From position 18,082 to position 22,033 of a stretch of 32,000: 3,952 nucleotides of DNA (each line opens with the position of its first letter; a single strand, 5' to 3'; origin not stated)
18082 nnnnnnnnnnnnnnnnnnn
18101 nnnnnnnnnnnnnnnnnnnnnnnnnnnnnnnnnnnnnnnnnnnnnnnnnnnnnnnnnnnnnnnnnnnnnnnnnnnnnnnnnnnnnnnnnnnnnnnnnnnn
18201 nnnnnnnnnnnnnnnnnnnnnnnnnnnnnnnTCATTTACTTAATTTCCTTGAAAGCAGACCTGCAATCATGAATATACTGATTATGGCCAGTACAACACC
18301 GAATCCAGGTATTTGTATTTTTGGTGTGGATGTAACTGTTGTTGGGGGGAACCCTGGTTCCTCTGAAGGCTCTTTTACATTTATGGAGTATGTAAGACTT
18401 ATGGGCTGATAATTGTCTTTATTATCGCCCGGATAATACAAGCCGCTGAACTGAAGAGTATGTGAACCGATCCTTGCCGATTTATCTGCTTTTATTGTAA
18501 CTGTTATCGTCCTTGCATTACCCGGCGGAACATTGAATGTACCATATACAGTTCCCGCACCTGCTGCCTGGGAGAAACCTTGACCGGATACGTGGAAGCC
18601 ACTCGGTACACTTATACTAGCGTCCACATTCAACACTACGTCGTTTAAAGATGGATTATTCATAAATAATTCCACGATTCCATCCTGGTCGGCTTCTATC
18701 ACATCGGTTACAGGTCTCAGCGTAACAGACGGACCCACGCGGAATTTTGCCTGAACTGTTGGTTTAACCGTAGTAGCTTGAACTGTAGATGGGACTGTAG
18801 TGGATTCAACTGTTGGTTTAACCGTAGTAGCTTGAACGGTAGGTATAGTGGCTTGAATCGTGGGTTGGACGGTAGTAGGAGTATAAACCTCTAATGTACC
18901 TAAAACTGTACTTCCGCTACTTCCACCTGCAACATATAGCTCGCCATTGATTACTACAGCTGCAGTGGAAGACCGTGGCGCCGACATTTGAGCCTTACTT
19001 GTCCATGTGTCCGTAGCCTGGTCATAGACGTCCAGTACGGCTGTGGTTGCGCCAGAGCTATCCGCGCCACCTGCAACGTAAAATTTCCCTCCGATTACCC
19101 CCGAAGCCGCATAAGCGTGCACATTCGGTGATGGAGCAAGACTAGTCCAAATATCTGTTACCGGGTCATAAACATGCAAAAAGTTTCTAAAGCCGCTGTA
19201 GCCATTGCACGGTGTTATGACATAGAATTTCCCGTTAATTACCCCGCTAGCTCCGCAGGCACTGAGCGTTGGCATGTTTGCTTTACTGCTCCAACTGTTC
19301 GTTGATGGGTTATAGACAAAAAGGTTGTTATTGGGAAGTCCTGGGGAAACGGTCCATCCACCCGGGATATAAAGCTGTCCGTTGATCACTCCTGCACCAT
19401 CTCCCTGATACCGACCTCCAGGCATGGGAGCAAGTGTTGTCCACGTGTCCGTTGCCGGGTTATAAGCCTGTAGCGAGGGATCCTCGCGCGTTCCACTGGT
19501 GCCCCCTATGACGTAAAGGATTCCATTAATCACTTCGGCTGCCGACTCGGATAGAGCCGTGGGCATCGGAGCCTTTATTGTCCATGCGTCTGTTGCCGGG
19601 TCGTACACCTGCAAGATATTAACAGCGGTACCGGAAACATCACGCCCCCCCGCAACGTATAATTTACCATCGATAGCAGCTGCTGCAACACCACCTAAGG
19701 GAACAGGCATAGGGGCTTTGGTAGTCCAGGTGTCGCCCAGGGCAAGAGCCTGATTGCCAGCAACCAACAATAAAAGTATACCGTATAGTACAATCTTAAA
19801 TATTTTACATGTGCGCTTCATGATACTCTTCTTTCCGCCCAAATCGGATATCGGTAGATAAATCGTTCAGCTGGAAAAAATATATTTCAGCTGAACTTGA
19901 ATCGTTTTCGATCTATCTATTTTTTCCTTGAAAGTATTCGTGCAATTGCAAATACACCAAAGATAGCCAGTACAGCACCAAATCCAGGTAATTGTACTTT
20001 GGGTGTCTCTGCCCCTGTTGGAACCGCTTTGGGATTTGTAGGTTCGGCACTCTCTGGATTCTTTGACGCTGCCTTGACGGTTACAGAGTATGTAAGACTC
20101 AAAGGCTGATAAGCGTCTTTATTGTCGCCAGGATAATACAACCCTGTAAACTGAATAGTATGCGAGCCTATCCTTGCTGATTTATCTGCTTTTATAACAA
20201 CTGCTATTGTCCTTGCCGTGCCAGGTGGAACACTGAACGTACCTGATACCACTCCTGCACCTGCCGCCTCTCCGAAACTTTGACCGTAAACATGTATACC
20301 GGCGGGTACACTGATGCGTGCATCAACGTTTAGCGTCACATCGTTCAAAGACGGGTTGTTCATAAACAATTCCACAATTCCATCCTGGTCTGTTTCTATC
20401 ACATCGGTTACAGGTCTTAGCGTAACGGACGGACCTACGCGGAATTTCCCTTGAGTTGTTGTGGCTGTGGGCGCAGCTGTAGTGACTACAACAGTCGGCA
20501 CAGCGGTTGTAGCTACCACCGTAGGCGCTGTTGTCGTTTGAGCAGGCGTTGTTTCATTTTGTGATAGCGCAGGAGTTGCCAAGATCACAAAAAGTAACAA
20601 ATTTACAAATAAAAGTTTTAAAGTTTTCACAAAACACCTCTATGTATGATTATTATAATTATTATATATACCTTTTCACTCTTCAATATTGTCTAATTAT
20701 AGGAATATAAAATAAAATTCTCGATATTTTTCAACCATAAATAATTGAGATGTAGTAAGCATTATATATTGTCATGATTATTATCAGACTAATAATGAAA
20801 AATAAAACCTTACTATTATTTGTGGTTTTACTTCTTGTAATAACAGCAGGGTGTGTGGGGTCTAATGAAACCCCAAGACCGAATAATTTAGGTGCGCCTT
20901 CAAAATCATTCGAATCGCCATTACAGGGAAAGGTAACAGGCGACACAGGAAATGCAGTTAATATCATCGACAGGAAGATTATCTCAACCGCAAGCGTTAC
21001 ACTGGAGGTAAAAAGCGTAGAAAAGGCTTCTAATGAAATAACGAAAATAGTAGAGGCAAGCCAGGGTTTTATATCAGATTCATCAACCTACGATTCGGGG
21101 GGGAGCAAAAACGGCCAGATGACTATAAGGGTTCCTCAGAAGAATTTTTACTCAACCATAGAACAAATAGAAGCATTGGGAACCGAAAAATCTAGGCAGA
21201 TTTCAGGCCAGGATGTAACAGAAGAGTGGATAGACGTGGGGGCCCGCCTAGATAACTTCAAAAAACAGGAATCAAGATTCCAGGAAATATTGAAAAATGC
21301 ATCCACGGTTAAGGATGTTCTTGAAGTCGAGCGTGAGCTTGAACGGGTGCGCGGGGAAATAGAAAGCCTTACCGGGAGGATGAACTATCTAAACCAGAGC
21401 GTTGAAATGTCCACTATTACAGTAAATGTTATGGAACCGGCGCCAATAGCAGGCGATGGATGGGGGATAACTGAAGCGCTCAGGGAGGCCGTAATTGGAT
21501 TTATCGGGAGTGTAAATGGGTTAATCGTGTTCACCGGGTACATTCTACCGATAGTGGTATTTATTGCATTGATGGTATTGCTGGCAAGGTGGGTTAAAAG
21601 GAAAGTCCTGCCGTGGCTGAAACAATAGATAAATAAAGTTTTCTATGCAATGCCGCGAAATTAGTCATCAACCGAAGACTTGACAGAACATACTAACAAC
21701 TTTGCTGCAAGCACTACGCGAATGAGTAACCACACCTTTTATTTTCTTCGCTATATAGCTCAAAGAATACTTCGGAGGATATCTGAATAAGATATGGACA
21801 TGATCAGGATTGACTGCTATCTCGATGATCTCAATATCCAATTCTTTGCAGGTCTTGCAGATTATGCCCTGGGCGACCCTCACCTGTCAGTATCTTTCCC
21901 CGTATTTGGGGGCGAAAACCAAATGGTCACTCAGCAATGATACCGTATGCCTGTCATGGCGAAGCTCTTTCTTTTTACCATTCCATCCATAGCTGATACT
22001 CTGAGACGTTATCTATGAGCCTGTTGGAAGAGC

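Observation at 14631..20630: Five-gene, partly translationally coupled envelope cluster linked by a chain of shared modules: candidate undescribed surface system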

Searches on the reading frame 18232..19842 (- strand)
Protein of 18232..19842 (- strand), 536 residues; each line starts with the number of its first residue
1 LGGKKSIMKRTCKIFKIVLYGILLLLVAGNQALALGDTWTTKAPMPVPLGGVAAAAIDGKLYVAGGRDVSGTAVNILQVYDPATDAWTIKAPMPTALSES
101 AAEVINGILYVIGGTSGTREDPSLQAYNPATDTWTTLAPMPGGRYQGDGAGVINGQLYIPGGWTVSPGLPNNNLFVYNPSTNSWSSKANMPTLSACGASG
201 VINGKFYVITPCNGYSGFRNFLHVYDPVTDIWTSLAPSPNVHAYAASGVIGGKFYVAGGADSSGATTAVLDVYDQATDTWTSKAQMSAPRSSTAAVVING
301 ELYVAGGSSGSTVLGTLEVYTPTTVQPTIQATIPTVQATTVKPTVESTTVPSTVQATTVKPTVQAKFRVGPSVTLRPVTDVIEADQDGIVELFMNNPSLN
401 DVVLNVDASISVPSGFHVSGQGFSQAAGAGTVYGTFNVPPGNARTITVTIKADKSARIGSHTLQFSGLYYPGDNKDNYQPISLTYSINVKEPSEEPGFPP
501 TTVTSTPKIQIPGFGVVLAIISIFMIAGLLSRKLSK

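Call 3: search_protein_families(library=pfam, proteins=[window:18232-19842:-], max_evalue=1)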
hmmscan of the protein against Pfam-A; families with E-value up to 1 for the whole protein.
window:18232-19842:- (536 aa): 12 families
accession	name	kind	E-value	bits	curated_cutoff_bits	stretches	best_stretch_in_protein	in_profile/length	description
PF01344.31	Kelch_1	-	3.3e-56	186.8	20.1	6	98-141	3-46/46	Kelch motif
PF25210.1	Kelch_FKB95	-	3e-35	122.6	70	5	157-259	45-149/268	FKB95, Kelch-repeats domain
PF24681.1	Kelch_KLHDC2_KLHL20_DRC7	-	3.7e-31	108.6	50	2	51-238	1-197/221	KLHDC2/KLHL20/DRC7 Kelch-repeats domain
PF13964.12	Kelch_6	-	6.5e-31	105.7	25.3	5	53-96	6-49/50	Kelch motif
PF07646.21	Kelch_2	-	4.4e-30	102.5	21.3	4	48-94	1-48/48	Kelch motif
PF13415.12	Kelch_3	-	9e-26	89.9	22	4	154-192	1-38/48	Galactose oxidase, central domain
PF13418.12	Kelch_4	-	1.6e-24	86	21.6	6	55-88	8-42/49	Galactose oxidase, central domain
PF24981.1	Beta-prop_ATRN-LZTR1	-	3.7e-21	76.1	50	2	218-312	178-284/289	Attractin/LZTR1 beta-propeller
PF24996.1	NANM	-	2.7e-14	53.2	45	4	243-309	9-73/350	N-acetylneuraminate epimerase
PF19755.4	DUF6242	-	2.7e-06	27.8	29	1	223-306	121-203/217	Domain of unknown function (DUF6242)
PF13854.13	Kelch_HCF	-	5.4e-05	23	113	0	97-165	191-260/345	Host cell factor, Kelch-repeats domain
PF18204.6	PGF-CTERM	-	0.00017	21.9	18.8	1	511-532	1-22/23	PGF-CTERM motif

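Call 4: search_protein_families(library=ncbifam, proteins=[window:18232-19842:-], max_evalue=1)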
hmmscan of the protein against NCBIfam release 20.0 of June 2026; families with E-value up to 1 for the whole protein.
window:18232-19842:- (536 aa): 7 families
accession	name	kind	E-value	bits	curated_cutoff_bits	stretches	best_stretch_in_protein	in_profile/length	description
NF010730.0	PRK14131.1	subfamily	5.4e-17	61.6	416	3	44-163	32-156/384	N-acetylneuraminate epimerase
TIGR03547.1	muta_rot_YjhT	subfamily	9.4e-15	54.6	256.35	3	45-163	4-127/346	YjhT family mutarotase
TIGR03548.1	mutarot_permut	subfamily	7.8e-13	48.2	243.2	3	41-138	106-202/323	cyclically-permuted mutarotase family protein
TIGR04126.1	PGF_CTERM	domain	2.1e-05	24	24.5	1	510-533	4-27/28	PGF-CTERM sorting domain-containing protein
TIGR01640.1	F_box_assoc_1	domain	0.0027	17.1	37.9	1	77-147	73-145/232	F-box family protein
NF052634.1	Riean_0653_fam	subfamily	0.21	12.5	57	0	292-322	37-66/176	Riean_0653 family protein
NF045529.2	Heimdall-CTERM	domain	0.23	11.9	24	1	511-533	2-24/26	Heimdall-CTERM domain-containing surface protein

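Call 46: find_related_loci(query=window:18232-19821:-, collection=metagenome_contigs, flank=6000)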
Query window:18232-19821:- (529 aa) in metagenome_contigs; peptide patterns used: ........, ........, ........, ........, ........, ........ (x = any residue, [..] = any of these).
296 stretches matched a pattern; 120 encode a relative of the query (tblastn E <= 1e-3); the best 80 are kept; 80 distinct loci.
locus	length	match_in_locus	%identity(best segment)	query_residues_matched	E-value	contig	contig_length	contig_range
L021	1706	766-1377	65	315-526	7e-79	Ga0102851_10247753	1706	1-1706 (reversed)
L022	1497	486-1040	70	346-526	5e-79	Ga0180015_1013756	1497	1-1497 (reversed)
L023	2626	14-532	71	355-526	3e-75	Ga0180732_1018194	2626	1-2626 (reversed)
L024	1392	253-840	67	337-527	2e-78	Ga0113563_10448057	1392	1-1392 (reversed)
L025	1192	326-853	69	357-527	4e-79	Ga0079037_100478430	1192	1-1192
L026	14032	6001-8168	62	322-527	7e-73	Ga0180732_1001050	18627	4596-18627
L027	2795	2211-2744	69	357-527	9e-74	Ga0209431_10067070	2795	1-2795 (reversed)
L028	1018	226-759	69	357-527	1e-78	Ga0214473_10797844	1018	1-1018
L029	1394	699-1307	64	330-527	3e-77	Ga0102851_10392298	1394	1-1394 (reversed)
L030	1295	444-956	69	359-527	4e-77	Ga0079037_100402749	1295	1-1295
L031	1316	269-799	67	357-526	4e-76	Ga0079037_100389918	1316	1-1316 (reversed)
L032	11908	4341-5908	69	356-527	4e-70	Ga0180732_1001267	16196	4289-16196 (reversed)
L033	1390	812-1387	65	315-514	3e-74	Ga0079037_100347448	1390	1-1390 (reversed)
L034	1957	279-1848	73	357-507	6e-70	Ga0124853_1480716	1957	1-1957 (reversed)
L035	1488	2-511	68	365-527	2e-71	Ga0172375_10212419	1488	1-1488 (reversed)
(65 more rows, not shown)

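Call 57: search_protein_families(library=padloc, proteins=[window:18232-19821:-], max_evalue=0.01)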
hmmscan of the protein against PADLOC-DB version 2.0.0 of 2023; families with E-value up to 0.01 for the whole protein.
window:18232-19821:- (529 aa): 0 families

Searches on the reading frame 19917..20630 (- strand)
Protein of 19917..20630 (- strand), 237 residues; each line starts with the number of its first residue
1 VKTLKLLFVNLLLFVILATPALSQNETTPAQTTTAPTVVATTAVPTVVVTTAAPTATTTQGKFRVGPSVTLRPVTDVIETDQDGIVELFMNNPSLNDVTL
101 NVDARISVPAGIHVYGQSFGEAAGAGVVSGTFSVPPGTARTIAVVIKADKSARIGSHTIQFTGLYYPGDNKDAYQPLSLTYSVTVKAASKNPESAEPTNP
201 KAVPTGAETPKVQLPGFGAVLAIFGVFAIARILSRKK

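Call 3: search_protein_families(library=pfam, proteins=[window:19917-20630:-], max_evalue=1)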
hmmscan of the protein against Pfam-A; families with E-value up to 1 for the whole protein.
window:19917-20630:- (237 aa): 3 families
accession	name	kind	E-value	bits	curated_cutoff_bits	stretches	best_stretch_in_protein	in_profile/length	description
PF18204.6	PGF-CTERM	-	0.00026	21.3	18.8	1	215-237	2-23/23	PGF-CTERM motif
PF21827.1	New_glue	-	0.0062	16.7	31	1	1-59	1-60/94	New glue protein family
PF25706.1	HCMV_UL116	-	0.29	10.7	30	1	6-61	11-67/336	Human cytomegalovirus UL116 protein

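Call 4: search_protein_families(library=ncbifam, proteins=[window:19917-20630:-], max_evalue=1)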
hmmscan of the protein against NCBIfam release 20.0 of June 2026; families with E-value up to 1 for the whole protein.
window:19917-20630:- (237 aa): 4 families
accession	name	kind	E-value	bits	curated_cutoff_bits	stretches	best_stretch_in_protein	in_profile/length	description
NF041431.1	S_layer_MEMAR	equivalog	0.00029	19.4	600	1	183-236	763-818/819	MEMAR_RS02690 family S-layer glycoprotein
TIGR04126.1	PGF_CTERM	domain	0.00091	18.8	24.5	1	214-236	5-27/28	PGF-CTERM sorting domain-containing protein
NF053819.1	EF0750_LPXTG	subfamily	0.052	14.1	47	0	189-224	44-87/105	EF2685/EF0750 family sortase-dependent surface protein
NF041742.1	WGxxGxxG_fam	subfamily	0.98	10.1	35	1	2-42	3-43/69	WGxxGxxG family protein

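Call 21: find_homologous_proteins(query=window:19917-20630:-, max_evalue=0.001)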
Query window:19917-20630:- (237 aa): 546 proteins with E <= 0.001 among 2754 candidates; the best 120 are listed.
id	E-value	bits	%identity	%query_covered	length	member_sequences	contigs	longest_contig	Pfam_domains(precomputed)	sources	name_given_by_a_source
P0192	3.6e-134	463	100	94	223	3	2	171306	-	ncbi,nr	ncbi:MAG: PGF-CTERM sorting domain-containing protein [Candidatus Methanoperedens sp.]|nr:PGF-CTERM 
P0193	4.3e-125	434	88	100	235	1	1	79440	-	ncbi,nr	ncbi:Uncharacterised protein [uncultured archaeon]|nr:Uncharacterised protein [uncultured archaeon]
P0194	2.4e-121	421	86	100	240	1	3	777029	-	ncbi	-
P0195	2.6e-121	421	86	100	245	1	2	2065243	-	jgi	jgi:hypothetical protein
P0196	3.1e-120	418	75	100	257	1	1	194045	-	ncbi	-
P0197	4.6e-119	414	81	100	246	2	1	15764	-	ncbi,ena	-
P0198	1.0e-116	406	83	100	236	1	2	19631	-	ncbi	-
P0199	5.2e-116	404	78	100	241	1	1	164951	-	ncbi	ncbi:MAG: PGF-CTERM sorting domain-containing protein [Candidatus Methanoperedens sp.]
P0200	6.2e-116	404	78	100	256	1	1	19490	-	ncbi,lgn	-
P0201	1.3e-115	403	78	100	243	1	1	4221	-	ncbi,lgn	ncbi:MAG: PGF-CTERM sorting domain-containing protein [Candidatus Methanoperedens sp.]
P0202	6.5e-115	400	76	100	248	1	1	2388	-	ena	-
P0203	3.0e-114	398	76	100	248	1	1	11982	-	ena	-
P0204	6.5e-114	397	79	100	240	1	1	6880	-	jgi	-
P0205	2.7e-113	395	88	74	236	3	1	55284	-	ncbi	-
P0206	5.9e-113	394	78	100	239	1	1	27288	-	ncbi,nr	ncbi:MAG: hypothetical protein O8C63_02660 [Candidatus Methanoperedens sp.]|nr:hypothetical protein 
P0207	7.0e-113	394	79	100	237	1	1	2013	PF18204.7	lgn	-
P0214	2.7e-111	389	70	98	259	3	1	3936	PF18204.7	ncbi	-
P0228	3.6e-107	375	77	100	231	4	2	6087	PF18204.7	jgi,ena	-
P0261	4.0e-92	326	68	92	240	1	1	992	PF18204.7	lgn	-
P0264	1.1e-89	318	81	75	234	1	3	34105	PF18204.7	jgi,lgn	jgi:hypothetical protein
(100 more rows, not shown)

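Call 57: search_protein_families(library=padloc, proteins=[window:19917-20630:-], max_evalue=0.01)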
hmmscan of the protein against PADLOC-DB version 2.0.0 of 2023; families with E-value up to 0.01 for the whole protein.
window:19917-20630:- (237 aa): 0 families

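Call 58: search_solved_structures(query=window:19917-20630:-, max_evalue=1)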
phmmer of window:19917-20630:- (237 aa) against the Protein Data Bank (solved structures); distinct sequences matched with E-value up to 1: 1.
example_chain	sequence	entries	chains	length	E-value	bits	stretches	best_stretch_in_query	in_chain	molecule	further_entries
5lvy_A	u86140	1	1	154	0.029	17.4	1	115-195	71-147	Adhesin protein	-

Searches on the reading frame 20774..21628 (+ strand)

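Call 3: search_protein_families(library=pfam, proteins=[window:20774-21628:+], max_evalue=1)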
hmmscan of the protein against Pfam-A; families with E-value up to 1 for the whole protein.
window:20774-21628:+ (284 aa): 7 families
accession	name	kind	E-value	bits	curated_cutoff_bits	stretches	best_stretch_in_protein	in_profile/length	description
PF14257.11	DUF4349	-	7.8e-64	215.4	27.7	1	67-273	1-213/213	Domain of unknown function (DUF4349)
PF25101.1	Spectrin_7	-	0.0016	19.2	27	1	138-213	19-96/99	Animal spectrin repeats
PF16454.10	PI3K_P85_iSH2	-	0.033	14.2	31.5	1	130-200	69-136/161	Phosphatidylinositol 3-kinase regulatory subunit P85 inter-SH2 domain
PF20651.3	EXOC6_Sec15_N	-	0.11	12.9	27.2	0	163-216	7-58/170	Exocyst complex component EXOC6/Sec15, N-terminal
PF17598.7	DUF5494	-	0.12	13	27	1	165-193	19-46/84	Family of unknown function (DUF5494)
PF21100.3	MCM_C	-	0.17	12.2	27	0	166-215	4-53/64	MCM protein C-terminal winged helix-turn-helix domain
PF07889.17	DUF1664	-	0.58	10.6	34.6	1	154-211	63-118/124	Protein of unknown function (DUF1664)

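Call 4: search_protein_families(library=ncbifam, proteins=[window:20774-21628:+], max_evalue=1)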
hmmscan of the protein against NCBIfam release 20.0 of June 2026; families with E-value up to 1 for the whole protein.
window:20774-21628:+ (284 aa): 5 families
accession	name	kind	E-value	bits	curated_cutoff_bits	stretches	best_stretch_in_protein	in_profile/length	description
NF045487.1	ASRP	equivalog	0.0086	14.7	300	1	121-211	311-393/593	archaea-specific SMC-related protein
NF058595.1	invert_tail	domain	0.0096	16.3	37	1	13-47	58-92/113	lipo-invert putative C-terminal anchoring domain-containing protein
TIGR04032.1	toxin_SdpC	subfamily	0.035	14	99.2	1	149-202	42-96/172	sporulation delaying protein family toxin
NF053563.1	Rkd4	equivalog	0.042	11.9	860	1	157-207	546-596/747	arcadin-4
NF010741.0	PRK14143.1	equivalog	0.048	13.1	184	1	122-202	66-147/258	nucleotide exchange factor GrpE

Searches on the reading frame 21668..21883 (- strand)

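Call 55: search_protein_families(library=pfam, proteins=[window:21668-21883:-], max_evalue=0.05)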
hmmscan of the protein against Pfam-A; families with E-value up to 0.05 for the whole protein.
window:21668-21883:- (71 aa): 1 family
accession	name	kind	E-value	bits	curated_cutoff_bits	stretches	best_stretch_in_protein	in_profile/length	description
PF01797.21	Y1_Tnp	-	3.2e-13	50.3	23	1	5-54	29-78/121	Transposase IS200 like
